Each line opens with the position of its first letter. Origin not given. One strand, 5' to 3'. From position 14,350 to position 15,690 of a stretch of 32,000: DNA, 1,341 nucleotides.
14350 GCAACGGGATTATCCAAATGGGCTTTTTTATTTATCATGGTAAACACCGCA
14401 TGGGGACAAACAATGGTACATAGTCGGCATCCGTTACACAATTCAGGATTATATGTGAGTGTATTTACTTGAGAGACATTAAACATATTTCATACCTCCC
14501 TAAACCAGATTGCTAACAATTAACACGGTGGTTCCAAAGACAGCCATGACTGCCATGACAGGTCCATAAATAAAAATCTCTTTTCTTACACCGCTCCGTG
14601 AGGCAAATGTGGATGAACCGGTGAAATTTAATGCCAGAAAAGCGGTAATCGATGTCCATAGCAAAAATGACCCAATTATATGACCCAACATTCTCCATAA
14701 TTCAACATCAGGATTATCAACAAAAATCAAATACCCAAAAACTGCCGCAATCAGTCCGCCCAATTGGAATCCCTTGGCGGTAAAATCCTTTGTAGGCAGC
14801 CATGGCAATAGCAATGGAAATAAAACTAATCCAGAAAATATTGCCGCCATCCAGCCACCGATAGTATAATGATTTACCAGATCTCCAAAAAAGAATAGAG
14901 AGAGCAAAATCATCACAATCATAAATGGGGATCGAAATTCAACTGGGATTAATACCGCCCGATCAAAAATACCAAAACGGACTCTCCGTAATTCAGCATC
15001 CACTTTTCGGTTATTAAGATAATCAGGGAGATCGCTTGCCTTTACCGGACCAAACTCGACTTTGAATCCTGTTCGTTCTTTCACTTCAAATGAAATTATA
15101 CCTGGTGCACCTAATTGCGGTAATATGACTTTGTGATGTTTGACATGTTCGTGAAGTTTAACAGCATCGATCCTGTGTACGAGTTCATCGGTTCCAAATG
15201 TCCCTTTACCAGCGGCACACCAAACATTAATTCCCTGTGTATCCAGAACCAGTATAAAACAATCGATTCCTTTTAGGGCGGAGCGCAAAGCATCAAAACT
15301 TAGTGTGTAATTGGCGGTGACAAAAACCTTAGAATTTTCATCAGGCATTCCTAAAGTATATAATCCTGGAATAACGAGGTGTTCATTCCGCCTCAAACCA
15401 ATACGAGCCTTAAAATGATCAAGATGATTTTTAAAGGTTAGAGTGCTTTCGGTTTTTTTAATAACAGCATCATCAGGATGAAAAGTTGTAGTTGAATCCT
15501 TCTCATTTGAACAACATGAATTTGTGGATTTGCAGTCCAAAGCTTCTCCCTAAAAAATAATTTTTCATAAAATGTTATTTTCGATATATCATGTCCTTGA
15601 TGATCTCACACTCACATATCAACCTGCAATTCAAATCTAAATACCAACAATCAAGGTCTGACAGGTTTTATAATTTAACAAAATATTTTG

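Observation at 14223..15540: Complete hgcA-hgcB mercury-methylation gene pair in a non-classical host background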

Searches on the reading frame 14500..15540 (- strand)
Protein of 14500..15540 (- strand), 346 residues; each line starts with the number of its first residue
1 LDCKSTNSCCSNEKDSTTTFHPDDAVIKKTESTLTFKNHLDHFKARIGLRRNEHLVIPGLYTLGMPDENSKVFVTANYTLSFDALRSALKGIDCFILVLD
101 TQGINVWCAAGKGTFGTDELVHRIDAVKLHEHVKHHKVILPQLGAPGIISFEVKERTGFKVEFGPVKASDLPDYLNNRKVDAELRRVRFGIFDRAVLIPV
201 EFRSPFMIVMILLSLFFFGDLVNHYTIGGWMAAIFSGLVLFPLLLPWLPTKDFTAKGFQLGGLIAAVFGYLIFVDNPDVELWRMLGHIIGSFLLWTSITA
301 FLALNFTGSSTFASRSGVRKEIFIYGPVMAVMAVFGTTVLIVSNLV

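Call 4: search_protein_families(library=pfam, proteins=[window:14500-15540:-], max_evalue=0.01)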
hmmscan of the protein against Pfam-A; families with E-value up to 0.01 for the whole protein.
window:14500-15540:- (346 aa): 1 family
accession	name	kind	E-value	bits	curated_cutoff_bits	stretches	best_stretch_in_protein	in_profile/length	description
PF03599.22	CdhD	-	2.2e-14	53.5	24.8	1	58-174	270-386/387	CO dehydrogenase/acetyl-CoA synthase delta subunit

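Call 5: search_protein_families(library=ncbifam, proteins=[window:14500-15540:-], max_evalue=0.01)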
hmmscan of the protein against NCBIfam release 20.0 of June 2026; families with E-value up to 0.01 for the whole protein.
window:14500-15540:- (346 aa): 3 families
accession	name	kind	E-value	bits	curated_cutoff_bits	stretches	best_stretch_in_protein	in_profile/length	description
NF040863.1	HgcA_corrinoid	equivalog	3.2e-120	401.2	275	1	27-345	1-324/325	mercury methylation corrinoid protein HgcA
NF043039.1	HgcAB_like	equivalog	2.6e-59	201.6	285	1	49-312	9-278/350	HgcAB-like fusion protein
NF003195.0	PRK04165.1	equivalog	1.1e-22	80.6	306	1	56-179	324-447/450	acetyl-CoA decarbonylase/synthase complex subunit gamma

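Call 10: find_homologous_proteins(query=window:14500-15540:-, max_evalue=1e-10)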
Query window:14500-15540:- (346 aa): 8000 proteins with E <= 1e-10 among 8000 candidates; the best 120 are listed.
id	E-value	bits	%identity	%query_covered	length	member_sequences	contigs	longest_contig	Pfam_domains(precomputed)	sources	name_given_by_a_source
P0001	2.0e-217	739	93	100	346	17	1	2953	PF03599.23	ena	-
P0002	1.4e-115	404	58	94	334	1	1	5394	PF03599.23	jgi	jgi:hypothetical protein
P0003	3.7e-114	400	57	94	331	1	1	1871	PF03599.23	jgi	-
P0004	1.4e-113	398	59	92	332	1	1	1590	PF03599.23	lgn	-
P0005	1.5e-113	398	60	85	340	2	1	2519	PF03599.23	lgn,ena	-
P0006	1.8e-113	397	57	94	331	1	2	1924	PF03599.23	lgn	-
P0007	2.0e-113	397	57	94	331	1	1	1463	PF03599.23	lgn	-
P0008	5.9e-113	396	58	94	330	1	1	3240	PF03599.23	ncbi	-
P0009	7.4e-113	395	57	94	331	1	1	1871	PF03599.23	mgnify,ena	mgnify:CR=1 FL=1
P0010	8.6e-113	395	57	94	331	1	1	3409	PF03599.23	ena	-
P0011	1.7e-112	394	57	94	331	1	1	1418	PF03599.23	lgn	-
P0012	4.1e-112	393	57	94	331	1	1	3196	PF03599.23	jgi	-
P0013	6.0e-112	392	56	94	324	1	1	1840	PF03599.23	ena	-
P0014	1.1e-111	391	56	95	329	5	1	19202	PF03599.23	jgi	-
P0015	1.6e-111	391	53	98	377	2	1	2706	PF03599.23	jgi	jgi:hypothetical protein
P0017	2.6e-111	390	55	95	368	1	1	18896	PF03599.23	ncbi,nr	ncbi:MAG: mercury methylation corrinoid protein HgcA [Candidatus Methanoperedens sp.]|nr:mercury met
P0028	6.9e-110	386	56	92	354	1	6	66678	PF03599.23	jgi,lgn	-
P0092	3.4e-107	377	56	91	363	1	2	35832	PF03599.23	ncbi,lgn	-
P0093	3.5e-107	377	56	90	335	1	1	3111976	PF03599.23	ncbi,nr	ncbi:MAG: carbon monoxide dehydrogenase [Fidelibacterota bacterium]|nr:MAG: carbon monoxide dehydrog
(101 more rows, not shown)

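Call 11: find_related_loci(query=window:14500-15540:-, collection=genome_contigs, flank=10000)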
Query window:14500-15540:- (346 aa) in genome_contigs; peptide patterns used: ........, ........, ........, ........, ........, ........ (x = any residue, [..] = any of these).
41 stretches matched a pattern, but none encodes a relative of the query by tblastn (E <= 1e-3).

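Call 12: list_cluster_members(proteins=[window:14500-15540:-, window:14223-14486:-, window:30532-31692:+, window:28372-29667:+, window:19561-20808:+, window:10209-11393:-, window:6347-6784:-, window:2668-5100:+, window:11406-12353:-, window:7914-9053:-])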
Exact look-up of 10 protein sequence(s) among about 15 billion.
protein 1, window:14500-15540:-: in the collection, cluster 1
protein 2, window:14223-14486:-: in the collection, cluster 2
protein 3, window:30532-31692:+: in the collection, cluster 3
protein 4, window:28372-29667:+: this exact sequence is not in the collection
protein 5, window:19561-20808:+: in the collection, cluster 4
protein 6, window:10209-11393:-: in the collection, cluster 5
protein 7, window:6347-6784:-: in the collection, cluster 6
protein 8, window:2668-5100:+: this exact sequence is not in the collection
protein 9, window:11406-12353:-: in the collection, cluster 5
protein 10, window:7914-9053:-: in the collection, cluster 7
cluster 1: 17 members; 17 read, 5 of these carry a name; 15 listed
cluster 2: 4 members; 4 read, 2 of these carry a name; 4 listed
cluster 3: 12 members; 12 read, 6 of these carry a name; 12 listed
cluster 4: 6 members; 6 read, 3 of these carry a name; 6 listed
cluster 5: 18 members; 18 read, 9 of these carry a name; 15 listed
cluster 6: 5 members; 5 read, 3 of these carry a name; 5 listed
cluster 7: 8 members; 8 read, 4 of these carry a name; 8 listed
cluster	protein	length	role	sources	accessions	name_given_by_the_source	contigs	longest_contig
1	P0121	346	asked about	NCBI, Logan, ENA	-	-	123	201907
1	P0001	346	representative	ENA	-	-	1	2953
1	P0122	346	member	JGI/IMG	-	hypothetical protein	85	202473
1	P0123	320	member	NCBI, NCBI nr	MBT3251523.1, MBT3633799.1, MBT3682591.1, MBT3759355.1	MAG: carbon monoxide dehydrogenase [Candidatus Marinimicrobia bacterium] | carbon monoxide dehydrogenase [Candidatus Neomarinimicrobiota bacterium]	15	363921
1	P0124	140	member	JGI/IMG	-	hypothetical protein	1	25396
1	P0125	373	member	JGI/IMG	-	hypothetical protein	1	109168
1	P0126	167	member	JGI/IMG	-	hypothetical protein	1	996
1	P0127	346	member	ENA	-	-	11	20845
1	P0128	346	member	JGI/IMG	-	-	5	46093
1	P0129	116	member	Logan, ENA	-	-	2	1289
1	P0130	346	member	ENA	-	-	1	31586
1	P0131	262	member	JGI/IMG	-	-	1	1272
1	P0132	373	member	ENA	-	-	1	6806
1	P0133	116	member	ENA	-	-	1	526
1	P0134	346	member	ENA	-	-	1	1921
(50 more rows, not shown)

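Call 13: find_encoding_contigs(protein=window:14500-15540:-, flank=10000, max_places=6)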
Protein window:14500-15540:- (346 aa): 24 contigs read that carry it; 2 places shown.
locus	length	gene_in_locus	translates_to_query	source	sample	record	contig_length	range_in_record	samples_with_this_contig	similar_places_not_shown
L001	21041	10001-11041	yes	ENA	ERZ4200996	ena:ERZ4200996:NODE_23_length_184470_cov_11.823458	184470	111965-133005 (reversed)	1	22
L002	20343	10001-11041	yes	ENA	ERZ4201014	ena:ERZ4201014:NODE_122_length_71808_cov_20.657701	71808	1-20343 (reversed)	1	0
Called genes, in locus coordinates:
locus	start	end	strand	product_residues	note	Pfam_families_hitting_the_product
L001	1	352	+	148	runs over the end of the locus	PF13279:4HBT_2, PF03061:4HBT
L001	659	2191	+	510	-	PF00082:Peptidase_S8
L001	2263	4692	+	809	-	PF00082:Peptidase_S8, PF00404:Dockerin_1 (weak)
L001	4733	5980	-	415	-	PF00483:NTP_transferase, PF24894:Hexapep_GlmU (faint), PF25247:LbH_GLGC, PF25084:LbH_EIF2B (faint), PF25087:GMPPB_C (faint)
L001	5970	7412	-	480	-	PF08323:Glyco_transf_5, PF00534:Glycos_transf_1, PF13692:Glyco_trans_1_4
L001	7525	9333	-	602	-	-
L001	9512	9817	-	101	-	PF10543:ORF6N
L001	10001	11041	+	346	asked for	PF03599:CdhD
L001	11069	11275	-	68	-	-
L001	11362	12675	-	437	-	PF00404:Dockerin_1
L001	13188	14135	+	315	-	PF00270:DEAD (faint), PF02562:PhoH, PF13604:AAA_30 (weak), PF13245:AAA_19 (weak)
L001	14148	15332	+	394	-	PF00108:Thiolase_N, PF02803:Thiolase_C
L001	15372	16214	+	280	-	PF02737:3HCDH_N, PF00725:3HCDH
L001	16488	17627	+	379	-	PF02771:Acyl-CoA_dh_N, PF02770:Acyl-CoA_dh_M, PF00441:Acyl-CoA_dh_1, PF08028:Acyl-CoA_dh_2, PF22924:ACOX_C_alpha1 (weak)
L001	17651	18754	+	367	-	PF02812:ELFV_dehydrog_N, PF00208:ELFV_dehydrog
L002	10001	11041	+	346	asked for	PF03599:CdhD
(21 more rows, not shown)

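Call 14: search_solved_structures(query=window:14500-15540:-, max_evalue=0.001, show_alignments=3)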
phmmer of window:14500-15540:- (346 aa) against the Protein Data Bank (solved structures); distinct sequences matched with E-value up to 0.001: 3.
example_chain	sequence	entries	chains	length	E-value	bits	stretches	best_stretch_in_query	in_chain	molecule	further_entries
4djd_C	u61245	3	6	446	3.4e-11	46.1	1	60-172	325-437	Corrinoid/iron-sulfur protein large subunit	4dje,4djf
2h9a_A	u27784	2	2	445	1.3e-09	40.9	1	56-178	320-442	Carbon monoxide dehydrogenase corrinoid/iron-sulfur protein, gamma subunit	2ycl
4c1n_A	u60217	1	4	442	1.5e-09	40.8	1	56-178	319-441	CARBON MONOXIDE DEHYDROGENASE CORRINOID/IRON-SULFUR PROTEIN, GAMMA SUBUNIT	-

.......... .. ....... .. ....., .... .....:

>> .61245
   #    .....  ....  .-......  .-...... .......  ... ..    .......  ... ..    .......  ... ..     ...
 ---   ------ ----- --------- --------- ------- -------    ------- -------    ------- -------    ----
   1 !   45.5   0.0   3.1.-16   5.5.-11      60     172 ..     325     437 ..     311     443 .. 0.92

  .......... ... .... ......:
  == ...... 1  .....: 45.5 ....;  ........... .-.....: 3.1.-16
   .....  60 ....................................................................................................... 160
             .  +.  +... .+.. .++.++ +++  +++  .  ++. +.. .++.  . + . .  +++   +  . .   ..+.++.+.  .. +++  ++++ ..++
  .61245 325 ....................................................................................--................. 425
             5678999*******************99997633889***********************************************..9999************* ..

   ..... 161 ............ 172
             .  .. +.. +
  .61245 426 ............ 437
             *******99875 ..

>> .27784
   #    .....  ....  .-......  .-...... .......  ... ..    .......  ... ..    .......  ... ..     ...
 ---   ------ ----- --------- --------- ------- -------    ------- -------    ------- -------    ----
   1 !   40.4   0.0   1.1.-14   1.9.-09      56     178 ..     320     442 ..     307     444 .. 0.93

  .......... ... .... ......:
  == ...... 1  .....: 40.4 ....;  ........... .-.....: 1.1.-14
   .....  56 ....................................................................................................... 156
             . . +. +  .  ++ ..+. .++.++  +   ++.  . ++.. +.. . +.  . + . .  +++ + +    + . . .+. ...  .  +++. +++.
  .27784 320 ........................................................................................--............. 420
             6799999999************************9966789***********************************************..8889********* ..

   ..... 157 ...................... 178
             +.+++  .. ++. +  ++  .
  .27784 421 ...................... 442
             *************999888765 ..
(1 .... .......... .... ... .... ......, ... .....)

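Call 35: find_encoding_contigs(protein=P0130, flank=10000, max_places=2)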
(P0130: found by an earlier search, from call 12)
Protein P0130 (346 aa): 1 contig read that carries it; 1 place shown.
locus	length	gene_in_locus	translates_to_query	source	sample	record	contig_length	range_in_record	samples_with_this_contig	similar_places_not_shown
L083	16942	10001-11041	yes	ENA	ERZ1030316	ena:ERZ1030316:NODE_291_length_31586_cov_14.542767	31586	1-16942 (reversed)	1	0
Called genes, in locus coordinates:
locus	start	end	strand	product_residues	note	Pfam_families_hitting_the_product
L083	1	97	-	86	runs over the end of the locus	PF01817:CM_2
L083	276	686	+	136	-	PF13279:4HBT_2, PF03061:4HBT (weak)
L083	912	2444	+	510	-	PF00082:Peptidase_S8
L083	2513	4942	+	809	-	PF00082:Peptidase_S8, PF00404:Dockerin_1 (weak)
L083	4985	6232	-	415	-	PF00483:NTP_transferase, PF25084:LbH_EIF2B (faint), PF24894:Hexapep_GlmU (faint), PF25247:LbH_GLGC, PF25087:GMPPB_C (faint)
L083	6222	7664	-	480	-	PF08323:Glyco_transf_5, PF13439:Glyco_transf_4 (weak), PF00534:Glycos_transf_1, PF13692:Glyco_trans_1_4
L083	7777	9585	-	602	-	-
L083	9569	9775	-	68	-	-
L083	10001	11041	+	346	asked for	PF03599:CdhD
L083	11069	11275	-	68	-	-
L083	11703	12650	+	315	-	PF00270:DEAD (faint), PF02562:PhoH, PF13604:AAA_30 (weak), PF13245:AAA_19 (weak)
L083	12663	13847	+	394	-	PF00108:Thiolase_N, PF02803:Thiolase_C, PF22691:Thiolase_C_1 (faint)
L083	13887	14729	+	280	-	PF02737:3HCDH_N, PF00725:3HCDH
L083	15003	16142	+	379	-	PF02771:Acyl-CoA_dh_N, PF02770:Acyl-CoA_dh_M, PF00441:Acyl-CoA_dh_1, PF08028:Acyl-CoA_dh_2, PF22924:ACOX_C_alpha1 (weak)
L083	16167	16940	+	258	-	?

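Call 36: find_encoding_contigs(protein=P0125, flank=10000, max_places=2)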
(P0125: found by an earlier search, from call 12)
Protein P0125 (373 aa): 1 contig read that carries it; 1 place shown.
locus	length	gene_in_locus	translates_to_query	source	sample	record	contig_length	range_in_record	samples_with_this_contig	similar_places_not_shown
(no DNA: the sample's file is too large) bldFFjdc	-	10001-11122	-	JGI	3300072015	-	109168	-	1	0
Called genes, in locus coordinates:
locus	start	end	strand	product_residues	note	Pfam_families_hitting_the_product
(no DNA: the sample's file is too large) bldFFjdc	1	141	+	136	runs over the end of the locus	PF13279:4HBT_2, PF03061:4HBT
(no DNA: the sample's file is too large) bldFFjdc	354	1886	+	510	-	PF00082:Peptidase_S8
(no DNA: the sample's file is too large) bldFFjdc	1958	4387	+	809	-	PF00082:Peptidase_S8, PF00404:Dockerin_1 (weak)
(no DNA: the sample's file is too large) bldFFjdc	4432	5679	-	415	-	PF00483:NTP_transferase, PF24894:Hexapep_GlmU (faint), PF25247:LbH_GLGC, PF25084:LbH_EIF2B (faint), PF25087:GMPPB_C (faint)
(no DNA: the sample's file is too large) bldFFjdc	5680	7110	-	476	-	PF08323:Glyco_transf_5, PF13439:Glyco_transf_4 (faint), PF00534:Glycos_transf_1, PF13692:Glyco_trans_1_4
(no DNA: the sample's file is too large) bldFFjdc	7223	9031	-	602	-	-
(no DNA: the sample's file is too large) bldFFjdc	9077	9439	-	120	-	PF10543:ORF6N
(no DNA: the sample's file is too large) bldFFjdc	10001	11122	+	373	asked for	PF03599:CdhD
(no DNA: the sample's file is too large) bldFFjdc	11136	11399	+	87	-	PF12838:Fer4_7 (faint), PF13183:Fer4_8 (faint), PF14697:Fer4_21 (faint), PF12837:Fer4_6 (weak), PF13237:Fer4_10, PF00037:Fer4 (weak), PF12797:Fer4_2 (faint), PF13187:Fer4_9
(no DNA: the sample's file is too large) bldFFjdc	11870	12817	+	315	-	PF00270:DEAD (faint), PF02562:PhoH, PF13604:AAA_30 (weak), PF13245:AAA_19 (weak)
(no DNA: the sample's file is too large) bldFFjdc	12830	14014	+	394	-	PF00108:Thiolase_N, PF00109:ketoacyl-synt (faint), PF02803:Thiolase_C, PF22691:Thiolase_C_1 (faint)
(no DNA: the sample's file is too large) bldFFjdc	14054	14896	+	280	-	PF02737:3HCDH_N, PF00725:3HCDH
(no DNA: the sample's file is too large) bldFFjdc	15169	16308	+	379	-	PF02771:Acyl-CoA_dh_N, PF02770:Acyl-CoA_dh_M, PF00441:Acyl-CoA_dh_1, PF08028:Acyl-CoA_dh_2, PF22924:ACOX_C_alpha1 (weak)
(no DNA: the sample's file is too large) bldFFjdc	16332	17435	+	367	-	PF02812:ELFV_dehydrog_N, PF00208:ELFV_dehydrog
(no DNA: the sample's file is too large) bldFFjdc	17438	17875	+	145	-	PF01029:NusB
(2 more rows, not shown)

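Call 46: predict_structure(alignment_id=A2)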
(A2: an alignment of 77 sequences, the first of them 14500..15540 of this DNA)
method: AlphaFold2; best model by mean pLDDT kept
length: 346 residues; sequences in the alignment: 77
mean_pLDDT: 75.2   pTM: 0.66
mean pLDDT of the five models: 75.2, 75.1, 73.8, 72.2, 60.4
residues with pLDDT >= 90: 79; 70-90: 156; 50-70: 82; < 50: 29
segments of 3 or more residues with pLDDT < 50: 1-4, 6-21, 107-112
pLDDT, mean of each block of 10 residues (from residue 1): 43 38 70 91 78 86 96 90 91 94 54 69 94 93 75 95 84 82 70 62 63 68 69 75 74 75 74 62 73 81 66 59 82 83 72
secondary structure, 60 per line:
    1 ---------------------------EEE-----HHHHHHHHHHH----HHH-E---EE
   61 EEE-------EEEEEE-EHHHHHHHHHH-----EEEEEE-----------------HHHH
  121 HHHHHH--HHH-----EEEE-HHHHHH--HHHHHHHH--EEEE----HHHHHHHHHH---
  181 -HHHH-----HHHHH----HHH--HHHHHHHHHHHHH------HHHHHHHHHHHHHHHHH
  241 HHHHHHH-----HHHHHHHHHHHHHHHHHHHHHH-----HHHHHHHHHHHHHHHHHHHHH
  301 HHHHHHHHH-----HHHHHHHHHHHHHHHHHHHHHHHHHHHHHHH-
elements in order: E28-30 H36-46 E59-63 E71-76 H79-88 E94-99 H117-126 E137-140 H142-147 H150-157 E160-163 H168-177 H182-185 H191-195 H205-217 H224-247 H253-274 H280-309 H315-345

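Call 48: fold_search(model_id=the predicted structure, library=pdb)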
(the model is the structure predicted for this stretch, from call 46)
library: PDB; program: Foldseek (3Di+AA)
matches with E <= 10: 130; with E <= 0.001: 6
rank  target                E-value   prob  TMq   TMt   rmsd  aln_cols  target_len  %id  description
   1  9a0b_A                4.2e-19  1.00  0.48  0.50   7.9       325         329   37  Structure determination of the HgcAB complex using metagenome sequence data, coevolution analysis, and ab initio struc (released 2020-06-12)
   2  4c1n_G                6.0e-07  1.00  0.34  0.27   2.8       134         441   28  Corrinoid protein reactivation complex with activator (released 2014-08-13)
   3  2ycl_A                1.5e-06  1.00  0.33  0.26   2.7       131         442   28  complete structure of the corrinoid,iron-sulfur protein including the N-terminal domain with a 4Fe-4S cluster (released 2011-06-08)
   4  4djd_C                3.4e-06  1.00  0.32  0.25   3.2       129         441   27  Crystal structure of folate-free corrinoid iron-sulfur protein (CFeSP) in complex with its methyltransferase (MeTr) (released 2012-03-14)
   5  2h9a_A                3.5e-06  1.00  0.32  0.29   2.7       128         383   28  Corrinoid Iron-Sulfur Protein (released 2006-09-26)
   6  9fzy_F                4.2e-05  1.00  0.34  0.27   4.5       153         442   20  Structure of carbon monoxide dehydrogenase/acetyl-CoA synthase (CODH/ACS) in complex with corrinoid iron-sulfur protei (released 2025-02-05)
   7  3lcr_A                2.7e-01  0.47  0.20  0.24   8.7       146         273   14  Thioesterase from Tautomycetin Biosynthhetic Pathway (released 2010-08-18)
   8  5bs8_D                5.6e-01  0.33  0.16  0.22   9.5       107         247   18  Crystal structure of a topoisomerase II complex (released 2016-03-02)
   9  2hcb_C                7.4e-01  0.04  0.14  0.15  17.0       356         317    9  Structure of AMPPCP-bound DnaA from Aquifex aeolicus (released 2006-07-25)
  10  6jfl_A                7.4e-01  0.04  0.12  0.10  31.9       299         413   12  Nucleotide-free Mitofusin2 (MFN2) (released 2019-11-13)
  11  5bs8_B                9.6e-01  0.28  0.16  0.22   6.4       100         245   18  Crystal structure of a topoisomerase II complex (released 2016-03-02)
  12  8e0m_I                1.5e+00  0.14  0.16  0.29  14.8       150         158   14  Homotrimeric variant of tcTRP9, BGL15 (released 2023-04-12)
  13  1pv3_MODEL_1_A        1.6e+00  0.35  0.21  0.40   6.9       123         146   10  NMR Solution Structure of the Avian FAT-domain of Focal Adhesion Kinase (released 2004-05-25)
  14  1l5h_A                1.6e+00  0.10  0.17  0.15  13.0       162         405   14  FeMo-cofactor Deficient Nitrogenase MoFe Protein (released 2002-04-17)
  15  6e90_B                1.6e+00  0.05  0.16  0.16  19.6       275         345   12  Ternary complex of human glycerol 3-phosphate dehydrogenase (released 2019-01-30)
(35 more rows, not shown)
